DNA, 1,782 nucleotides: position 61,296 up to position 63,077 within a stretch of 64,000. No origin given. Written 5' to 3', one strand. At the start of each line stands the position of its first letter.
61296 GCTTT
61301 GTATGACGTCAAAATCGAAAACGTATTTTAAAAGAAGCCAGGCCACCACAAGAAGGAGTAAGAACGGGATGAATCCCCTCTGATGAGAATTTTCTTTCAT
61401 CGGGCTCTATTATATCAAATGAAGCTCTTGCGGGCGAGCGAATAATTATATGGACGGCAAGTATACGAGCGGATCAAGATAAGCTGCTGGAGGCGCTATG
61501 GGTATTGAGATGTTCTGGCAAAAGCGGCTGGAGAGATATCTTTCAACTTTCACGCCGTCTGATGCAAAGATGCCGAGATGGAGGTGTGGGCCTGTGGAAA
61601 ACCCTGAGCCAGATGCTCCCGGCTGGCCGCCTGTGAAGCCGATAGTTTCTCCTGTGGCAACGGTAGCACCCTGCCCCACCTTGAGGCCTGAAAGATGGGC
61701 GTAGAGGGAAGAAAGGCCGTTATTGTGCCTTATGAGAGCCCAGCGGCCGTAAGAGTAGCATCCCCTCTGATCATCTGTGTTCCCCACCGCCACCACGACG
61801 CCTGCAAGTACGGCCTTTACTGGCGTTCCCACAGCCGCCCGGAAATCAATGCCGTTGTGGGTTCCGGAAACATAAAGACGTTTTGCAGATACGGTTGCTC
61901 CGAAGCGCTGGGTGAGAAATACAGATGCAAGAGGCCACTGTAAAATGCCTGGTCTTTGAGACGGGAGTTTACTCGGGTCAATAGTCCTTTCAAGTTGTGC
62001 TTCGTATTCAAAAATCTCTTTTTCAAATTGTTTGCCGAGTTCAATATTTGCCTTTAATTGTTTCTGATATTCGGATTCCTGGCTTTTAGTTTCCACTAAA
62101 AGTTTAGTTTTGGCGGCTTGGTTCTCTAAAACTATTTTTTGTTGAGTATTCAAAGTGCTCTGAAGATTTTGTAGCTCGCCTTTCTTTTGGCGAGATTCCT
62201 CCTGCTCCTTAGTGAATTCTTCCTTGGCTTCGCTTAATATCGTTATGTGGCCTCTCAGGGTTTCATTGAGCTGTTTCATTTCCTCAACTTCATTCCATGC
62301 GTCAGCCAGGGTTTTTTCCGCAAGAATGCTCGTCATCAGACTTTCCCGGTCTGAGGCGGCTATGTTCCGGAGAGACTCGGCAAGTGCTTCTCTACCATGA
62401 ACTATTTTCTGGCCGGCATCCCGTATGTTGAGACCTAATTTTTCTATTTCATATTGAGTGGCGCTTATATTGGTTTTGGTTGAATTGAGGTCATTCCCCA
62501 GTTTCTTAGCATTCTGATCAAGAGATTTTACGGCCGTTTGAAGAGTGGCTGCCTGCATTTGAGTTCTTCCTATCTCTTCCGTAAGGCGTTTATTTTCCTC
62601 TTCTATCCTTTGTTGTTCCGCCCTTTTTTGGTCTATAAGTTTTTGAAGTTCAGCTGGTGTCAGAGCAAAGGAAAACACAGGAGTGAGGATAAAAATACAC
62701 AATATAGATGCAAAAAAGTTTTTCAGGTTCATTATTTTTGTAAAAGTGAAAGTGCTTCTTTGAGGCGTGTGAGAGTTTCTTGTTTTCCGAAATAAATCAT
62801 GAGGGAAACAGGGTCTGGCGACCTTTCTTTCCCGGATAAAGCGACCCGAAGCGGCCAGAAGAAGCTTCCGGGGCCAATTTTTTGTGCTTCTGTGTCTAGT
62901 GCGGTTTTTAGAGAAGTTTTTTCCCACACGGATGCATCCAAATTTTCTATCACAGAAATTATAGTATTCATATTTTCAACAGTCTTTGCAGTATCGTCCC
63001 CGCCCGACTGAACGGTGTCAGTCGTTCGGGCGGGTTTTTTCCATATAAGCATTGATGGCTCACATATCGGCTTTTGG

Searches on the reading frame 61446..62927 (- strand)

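Call 30: search_protein_families(library=pfam, proteins=[window:61446-62927:-], max_evalue=0.00001)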
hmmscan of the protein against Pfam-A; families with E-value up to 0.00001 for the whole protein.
window:61446-62927:- (493 aa): 1 family
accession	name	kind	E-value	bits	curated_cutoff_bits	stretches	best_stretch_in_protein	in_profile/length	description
PF01551.29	Peptidase_M23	-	6.3e-23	81.2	28.7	1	356-454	2-88/96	Peptidase family M23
